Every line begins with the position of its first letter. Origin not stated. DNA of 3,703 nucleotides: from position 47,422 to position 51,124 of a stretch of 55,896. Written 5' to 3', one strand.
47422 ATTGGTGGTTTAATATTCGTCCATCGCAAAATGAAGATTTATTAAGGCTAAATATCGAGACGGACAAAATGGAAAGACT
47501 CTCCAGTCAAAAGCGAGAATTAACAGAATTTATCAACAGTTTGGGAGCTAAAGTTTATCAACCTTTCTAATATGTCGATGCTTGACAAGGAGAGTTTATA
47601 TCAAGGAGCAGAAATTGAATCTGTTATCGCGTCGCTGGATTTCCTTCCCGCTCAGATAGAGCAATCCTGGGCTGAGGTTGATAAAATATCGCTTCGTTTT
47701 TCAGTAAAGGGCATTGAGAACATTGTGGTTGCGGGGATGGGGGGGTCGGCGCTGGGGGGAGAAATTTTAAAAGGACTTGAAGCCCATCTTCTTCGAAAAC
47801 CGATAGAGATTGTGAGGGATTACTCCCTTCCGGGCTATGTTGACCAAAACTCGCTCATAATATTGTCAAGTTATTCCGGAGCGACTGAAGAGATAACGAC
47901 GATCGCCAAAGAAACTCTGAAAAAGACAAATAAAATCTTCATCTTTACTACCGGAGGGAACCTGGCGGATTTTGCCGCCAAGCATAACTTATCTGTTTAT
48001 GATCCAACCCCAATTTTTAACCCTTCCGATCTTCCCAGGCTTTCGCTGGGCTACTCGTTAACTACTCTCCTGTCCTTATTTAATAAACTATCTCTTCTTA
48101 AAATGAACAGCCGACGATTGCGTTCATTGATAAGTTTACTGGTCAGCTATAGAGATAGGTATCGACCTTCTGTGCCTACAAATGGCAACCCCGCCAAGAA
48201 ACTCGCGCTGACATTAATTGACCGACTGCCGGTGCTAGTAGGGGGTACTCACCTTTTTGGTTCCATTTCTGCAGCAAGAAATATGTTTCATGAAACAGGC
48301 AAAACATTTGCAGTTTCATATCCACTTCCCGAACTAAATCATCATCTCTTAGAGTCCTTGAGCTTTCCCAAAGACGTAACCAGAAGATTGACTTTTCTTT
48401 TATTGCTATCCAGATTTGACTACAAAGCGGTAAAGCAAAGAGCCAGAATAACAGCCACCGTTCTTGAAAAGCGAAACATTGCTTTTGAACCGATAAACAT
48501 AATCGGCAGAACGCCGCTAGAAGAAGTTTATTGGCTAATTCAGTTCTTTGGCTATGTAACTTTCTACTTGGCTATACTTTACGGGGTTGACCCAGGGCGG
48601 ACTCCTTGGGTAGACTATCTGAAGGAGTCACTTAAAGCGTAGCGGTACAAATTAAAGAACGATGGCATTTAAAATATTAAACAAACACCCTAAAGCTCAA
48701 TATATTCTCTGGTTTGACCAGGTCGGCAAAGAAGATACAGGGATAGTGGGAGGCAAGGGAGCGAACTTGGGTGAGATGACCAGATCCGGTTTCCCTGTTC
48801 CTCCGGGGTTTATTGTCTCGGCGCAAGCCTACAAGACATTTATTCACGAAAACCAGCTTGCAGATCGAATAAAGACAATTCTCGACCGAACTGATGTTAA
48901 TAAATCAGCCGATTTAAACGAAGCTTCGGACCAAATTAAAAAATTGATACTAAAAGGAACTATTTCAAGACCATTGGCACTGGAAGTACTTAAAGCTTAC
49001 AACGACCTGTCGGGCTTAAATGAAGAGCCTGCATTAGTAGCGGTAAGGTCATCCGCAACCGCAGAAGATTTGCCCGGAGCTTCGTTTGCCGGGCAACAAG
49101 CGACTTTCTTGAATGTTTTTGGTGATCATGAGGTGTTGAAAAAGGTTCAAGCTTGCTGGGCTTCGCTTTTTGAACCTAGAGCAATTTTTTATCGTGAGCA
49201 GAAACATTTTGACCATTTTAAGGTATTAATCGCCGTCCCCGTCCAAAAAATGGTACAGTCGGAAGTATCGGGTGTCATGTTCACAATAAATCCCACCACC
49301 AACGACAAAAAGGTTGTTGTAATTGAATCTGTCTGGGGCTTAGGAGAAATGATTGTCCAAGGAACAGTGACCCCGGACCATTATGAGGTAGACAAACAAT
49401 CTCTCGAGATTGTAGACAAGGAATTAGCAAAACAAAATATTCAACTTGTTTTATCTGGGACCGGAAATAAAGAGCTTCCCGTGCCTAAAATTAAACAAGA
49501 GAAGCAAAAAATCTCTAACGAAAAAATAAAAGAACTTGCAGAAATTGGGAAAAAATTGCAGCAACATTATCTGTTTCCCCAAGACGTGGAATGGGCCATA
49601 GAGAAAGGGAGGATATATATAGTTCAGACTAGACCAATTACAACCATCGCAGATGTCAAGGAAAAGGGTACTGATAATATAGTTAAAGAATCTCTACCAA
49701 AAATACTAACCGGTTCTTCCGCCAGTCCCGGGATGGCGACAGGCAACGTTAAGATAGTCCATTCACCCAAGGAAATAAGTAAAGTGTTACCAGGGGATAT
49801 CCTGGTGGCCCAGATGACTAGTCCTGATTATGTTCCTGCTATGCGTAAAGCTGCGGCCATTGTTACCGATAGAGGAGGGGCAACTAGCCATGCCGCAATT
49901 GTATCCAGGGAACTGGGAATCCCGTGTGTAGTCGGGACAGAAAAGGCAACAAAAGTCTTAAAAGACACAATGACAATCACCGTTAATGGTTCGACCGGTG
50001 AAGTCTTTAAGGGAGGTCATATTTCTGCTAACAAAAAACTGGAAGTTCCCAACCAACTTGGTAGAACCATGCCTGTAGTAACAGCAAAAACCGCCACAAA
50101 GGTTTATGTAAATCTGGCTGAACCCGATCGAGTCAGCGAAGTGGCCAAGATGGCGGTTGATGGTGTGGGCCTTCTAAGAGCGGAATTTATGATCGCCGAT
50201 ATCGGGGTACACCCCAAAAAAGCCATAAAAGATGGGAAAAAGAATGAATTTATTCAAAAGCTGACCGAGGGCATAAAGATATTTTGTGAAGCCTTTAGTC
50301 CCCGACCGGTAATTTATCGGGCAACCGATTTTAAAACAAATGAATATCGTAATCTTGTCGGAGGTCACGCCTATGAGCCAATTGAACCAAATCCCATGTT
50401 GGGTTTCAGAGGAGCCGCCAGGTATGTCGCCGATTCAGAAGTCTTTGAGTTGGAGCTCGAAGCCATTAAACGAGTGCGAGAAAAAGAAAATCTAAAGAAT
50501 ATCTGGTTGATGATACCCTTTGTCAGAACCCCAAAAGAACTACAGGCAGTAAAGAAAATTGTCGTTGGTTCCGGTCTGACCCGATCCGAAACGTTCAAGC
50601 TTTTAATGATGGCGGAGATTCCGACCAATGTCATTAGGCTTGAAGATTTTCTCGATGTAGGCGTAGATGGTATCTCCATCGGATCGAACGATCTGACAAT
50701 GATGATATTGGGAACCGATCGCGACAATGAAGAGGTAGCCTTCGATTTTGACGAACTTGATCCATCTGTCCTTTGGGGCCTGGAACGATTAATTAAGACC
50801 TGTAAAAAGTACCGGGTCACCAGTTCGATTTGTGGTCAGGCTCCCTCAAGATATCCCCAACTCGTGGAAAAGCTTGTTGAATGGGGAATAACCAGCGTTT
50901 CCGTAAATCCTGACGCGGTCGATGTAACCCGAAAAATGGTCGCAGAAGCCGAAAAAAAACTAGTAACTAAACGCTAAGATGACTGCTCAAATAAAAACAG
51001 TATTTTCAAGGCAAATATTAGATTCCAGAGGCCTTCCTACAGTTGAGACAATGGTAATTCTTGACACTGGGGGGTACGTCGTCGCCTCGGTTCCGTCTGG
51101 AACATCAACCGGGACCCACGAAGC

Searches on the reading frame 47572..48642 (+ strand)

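Call 42: search_protein_families(library=pfam, proteins=[window:47572-48642:+], max_evalue=0.001)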
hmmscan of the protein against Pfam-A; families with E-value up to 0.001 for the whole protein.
window:47572-48642:+ (356 aa): 1 family
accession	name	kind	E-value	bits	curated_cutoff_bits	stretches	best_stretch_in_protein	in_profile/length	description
PF10432.14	bact-PGI_C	-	1.1e-31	110.3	24.5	1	206-354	3-151/151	Bacterial phospho-glucose isomerase C-terminal SIS domain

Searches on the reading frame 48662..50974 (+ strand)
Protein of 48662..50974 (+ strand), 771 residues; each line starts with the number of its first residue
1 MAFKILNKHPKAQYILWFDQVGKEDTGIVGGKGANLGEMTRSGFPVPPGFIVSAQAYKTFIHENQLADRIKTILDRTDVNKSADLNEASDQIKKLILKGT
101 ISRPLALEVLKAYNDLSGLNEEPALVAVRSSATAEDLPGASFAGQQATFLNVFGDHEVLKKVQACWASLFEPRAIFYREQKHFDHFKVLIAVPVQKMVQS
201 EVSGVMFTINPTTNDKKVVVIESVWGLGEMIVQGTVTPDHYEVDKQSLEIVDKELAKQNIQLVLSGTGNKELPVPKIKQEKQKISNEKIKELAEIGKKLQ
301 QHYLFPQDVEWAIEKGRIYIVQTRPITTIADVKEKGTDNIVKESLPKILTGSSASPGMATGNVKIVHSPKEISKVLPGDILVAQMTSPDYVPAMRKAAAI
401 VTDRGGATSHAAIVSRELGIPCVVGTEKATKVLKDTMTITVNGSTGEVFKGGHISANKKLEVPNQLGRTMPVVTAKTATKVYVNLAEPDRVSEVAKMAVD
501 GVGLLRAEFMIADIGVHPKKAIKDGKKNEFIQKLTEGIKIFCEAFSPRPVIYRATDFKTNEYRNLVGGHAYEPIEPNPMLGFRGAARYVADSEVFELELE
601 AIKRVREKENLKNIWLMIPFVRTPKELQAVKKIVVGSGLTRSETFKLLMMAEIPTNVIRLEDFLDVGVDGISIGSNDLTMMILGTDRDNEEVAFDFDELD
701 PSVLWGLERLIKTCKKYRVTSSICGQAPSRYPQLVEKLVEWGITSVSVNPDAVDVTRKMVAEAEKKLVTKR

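Call 63: find_encoding_contigs(protein=window:48662-50974:+, flank=7000, max_places=3)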
Protein window:48662-50974:+ (771 aa): 17 contigs read that carry it; 3 places shown.
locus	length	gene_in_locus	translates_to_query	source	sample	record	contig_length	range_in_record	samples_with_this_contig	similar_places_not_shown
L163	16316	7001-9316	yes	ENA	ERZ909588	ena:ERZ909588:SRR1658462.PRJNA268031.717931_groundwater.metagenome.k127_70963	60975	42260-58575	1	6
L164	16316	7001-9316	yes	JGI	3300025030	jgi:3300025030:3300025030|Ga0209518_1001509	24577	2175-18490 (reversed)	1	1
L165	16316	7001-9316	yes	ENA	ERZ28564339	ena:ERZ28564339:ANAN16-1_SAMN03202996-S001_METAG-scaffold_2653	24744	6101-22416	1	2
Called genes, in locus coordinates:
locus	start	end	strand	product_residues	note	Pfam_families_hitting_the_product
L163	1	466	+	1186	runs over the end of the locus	PF02811:PHP, PF07733:DNA_pol3_alpha, PF17657:DNA_pol3_finger, PF14579:HHH_6, PF01336:tRNA_anti-codon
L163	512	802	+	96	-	PF01245:Ribosomal_L19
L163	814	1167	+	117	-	PF08378:NERD (weak), PF02021:UPF0102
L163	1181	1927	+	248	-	PF01790:LGT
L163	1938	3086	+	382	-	-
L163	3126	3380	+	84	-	PF16325:Peptidase_U32_C (weak)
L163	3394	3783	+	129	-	PF18894:PhageMetallopep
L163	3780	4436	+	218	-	-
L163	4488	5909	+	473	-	PF02878:PGM_PMM_I, PF02879:PGM_PMM_II, PF02880:PGM_PMM_III, PF00408:PGM_PMM_IV (weak)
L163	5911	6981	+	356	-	PF10432:bact-PGI_C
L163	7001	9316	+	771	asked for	PF01326:PPDK_N, PF00391:PEP-utilizers, PF02896:PEP-utilizers_C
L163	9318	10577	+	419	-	PF03952:Enolase_N, PF00113:Enolase_C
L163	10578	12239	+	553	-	PF01676:Metalloenzyme, PF06415:iPGM_N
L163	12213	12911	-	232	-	PF00590:TP_methylase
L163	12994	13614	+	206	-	PF09335:VTT_dom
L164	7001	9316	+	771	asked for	PF01326:PPDK_N, PF00391:PEP-utilizers, PF02896:PEP-utilizers_C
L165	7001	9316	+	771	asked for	PF01326:PPDK_N, PF00391:PEP-utilizers, PF02896:PEP-utilizers_C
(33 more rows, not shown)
